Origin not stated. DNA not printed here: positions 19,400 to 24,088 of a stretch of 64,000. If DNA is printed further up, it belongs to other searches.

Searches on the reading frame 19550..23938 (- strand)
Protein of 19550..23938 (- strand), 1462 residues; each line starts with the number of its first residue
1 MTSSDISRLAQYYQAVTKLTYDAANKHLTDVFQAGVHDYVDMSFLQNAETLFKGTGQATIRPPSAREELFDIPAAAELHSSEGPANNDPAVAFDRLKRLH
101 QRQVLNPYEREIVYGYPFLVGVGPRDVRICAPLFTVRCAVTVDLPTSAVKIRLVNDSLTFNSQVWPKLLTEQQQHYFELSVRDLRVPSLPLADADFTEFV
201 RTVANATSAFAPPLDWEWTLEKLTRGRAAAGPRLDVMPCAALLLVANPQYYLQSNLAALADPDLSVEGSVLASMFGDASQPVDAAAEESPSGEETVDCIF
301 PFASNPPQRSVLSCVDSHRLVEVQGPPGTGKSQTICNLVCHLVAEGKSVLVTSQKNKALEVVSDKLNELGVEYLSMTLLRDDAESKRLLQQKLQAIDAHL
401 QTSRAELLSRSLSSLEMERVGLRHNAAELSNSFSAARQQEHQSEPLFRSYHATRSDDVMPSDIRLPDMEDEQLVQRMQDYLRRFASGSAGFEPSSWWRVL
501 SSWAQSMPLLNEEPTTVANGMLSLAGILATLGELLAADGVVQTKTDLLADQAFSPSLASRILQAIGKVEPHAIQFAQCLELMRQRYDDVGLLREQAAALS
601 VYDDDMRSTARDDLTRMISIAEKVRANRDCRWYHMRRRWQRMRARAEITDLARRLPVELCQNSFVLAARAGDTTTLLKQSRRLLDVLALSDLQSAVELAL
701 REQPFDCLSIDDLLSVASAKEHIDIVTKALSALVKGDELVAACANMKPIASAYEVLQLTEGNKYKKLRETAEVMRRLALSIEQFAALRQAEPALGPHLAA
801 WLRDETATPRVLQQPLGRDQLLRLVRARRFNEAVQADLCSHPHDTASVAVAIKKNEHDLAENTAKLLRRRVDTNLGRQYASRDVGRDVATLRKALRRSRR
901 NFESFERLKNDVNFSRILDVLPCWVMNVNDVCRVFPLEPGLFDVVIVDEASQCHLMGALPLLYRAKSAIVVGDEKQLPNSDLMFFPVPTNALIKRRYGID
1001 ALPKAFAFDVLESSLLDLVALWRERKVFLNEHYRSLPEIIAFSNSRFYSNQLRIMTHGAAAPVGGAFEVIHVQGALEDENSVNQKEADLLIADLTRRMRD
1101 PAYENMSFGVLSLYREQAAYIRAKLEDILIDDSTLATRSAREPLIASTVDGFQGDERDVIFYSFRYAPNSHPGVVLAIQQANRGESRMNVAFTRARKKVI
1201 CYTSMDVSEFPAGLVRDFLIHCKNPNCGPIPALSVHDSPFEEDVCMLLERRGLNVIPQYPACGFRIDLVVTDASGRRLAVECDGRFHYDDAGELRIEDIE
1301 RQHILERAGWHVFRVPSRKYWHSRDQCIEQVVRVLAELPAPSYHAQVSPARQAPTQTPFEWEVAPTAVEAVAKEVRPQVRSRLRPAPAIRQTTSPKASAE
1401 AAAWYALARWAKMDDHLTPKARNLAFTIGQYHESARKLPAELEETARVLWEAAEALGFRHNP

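Call 3: search_protein_families(library=pfam, proteins=[window:19550-23938:-], max_evalue=0.01)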
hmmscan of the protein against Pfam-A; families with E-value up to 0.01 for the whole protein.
window:19550-23938:- (1462 aa): 13 families
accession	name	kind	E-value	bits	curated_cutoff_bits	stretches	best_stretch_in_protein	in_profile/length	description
PF18741.7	MTES_1575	-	1.5e-23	83.1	38.2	1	1240-1334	1-95/96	REase_MTES_1575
PF13087.12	AAA_12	-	8.7e-22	78.1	27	1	1013-1201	3-190/195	AAA domain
PF13086.12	AAA_11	-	1e-19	71.7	27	2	309-438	8-131/257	AAA domain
PF13604.12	AAA_30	-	8.5e-09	35.9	27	1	305-367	3-67/191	AAA domain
PF13245.12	AAA_19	-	4.6e-08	33.8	25.1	1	317-368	10-63/134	AAA domain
PF01443.25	Viral_helicase1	-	3.9e-05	24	21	0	941-980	59-100/228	Viral superfamily 1 RNA helicase core domain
PF20720.3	nSTAND3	-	0.00016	21.8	27.2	1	305-384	4-90/155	Novel STAND NTPase 3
PF04480.18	DUF559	-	0.00022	21.5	20.6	1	1264-1335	44-108/109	Protein of unknown function (DUF559)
PF08373.16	RAP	-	0.00044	20.6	24.2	1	1280-1319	1-41/58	RAP domain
PF05127.21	NAT10_TcmA_helicase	-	0.0014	19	22.7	0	324-373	3-57/176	RNA cytidine acetyltransferase NAT10/TcmA, helicase domain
PF00580.27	UvrD-helicase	-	0.002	18.3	23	0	305-369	2-68/271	UvrD/REP helicase N-terminal domain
PF13481.12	AAA_25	-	0.0065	16.5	27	0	302-354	16-68/195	AAA domain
PF09848.15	SLFN-g3_helicase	-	0.0081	15.9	24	0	320-368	3-53/354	Schlafen group 3, DNA/RNA helicase domain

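Call 4: search_protein_families(library=padloc, proteins=[window:19550-23938:-], max_evalue=0.01)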
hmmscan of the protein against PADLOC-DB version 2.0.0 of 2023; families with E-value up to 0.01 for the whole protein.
window:19550-23938:- (1462 aa): 7 families
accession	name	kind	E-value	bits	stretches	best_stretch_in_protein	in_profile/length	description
PDLC05009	PDC-S37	-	2.4e-90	302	1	308-1377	298-1377/1550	-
PDLC02194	Hhe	-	1.8e-49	166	2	916-1340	1355-1785/1911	-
PDLC03924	MkoC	-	2.3e-35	120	1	915-1209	632-948/1136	-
PDLC03920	MkoA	-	2.3e-34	116.9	2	941-1206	791-1077/1112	-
PDLC03921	MkoA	-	2.8e-19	66.4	2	941-1201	1296-1563/1607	-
PDLC04140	mad8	-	0.0004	18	1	318-371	27-76/314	mads_8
PDLC05064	PDC-S68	-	0.0012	14.7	0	314-365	696-747/1273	-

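Call 7: search_protein_families(library=ncbifam, proteins=[window:19550-23938:-], max_evalue=1)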
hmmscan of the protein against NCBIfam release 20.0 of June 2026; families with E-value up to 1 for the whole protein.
window:19550-23938:- (1462 aa): 8 families
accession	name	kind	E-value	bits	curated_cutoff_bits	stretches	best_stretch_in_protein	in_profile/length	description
NF058533.1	antiphage_ProA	equivalog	8.7e-97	325.1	1500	1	307-1389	653-1739/1903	anti-phage protein ProA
NF042953.1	Hhe_antiphage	equivalog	4.1e-73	246.6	2000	2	917-1350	1257-1695/1797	DUF4011 domain-containing anti-phage protein Hhe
TIGR00376.1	TIGR00376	hypoth_equivalog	1.4e-27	96.4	348.9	3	937-1053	361-454/639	IGHMBP2 family helicase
NF040671.1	PLuB_AAA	exception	1.9e-26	91.8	999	2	942-1205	963-1232/1256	PLuB system helicase-like protein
TIGR01447.1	recD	equivalog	0.0021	16.7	310.15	0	293-345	137-190/597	exodeoxyribonuclease V subunit alpha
TIGR01448.2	helicase_RecD2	equivalog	0.005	15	500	1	942-978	409-448/713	SF1B family DNA helicase RecD2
NF009701.0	PRK13230.1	subfamily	0.075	12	350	1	323-357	6-40/291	nitrogenase reductase-like protein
NF006746.0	PRK09270.1-5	subfamily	0.18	10.7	250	1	317-351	20-54/210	nucleoside/nucleotide kinase family protein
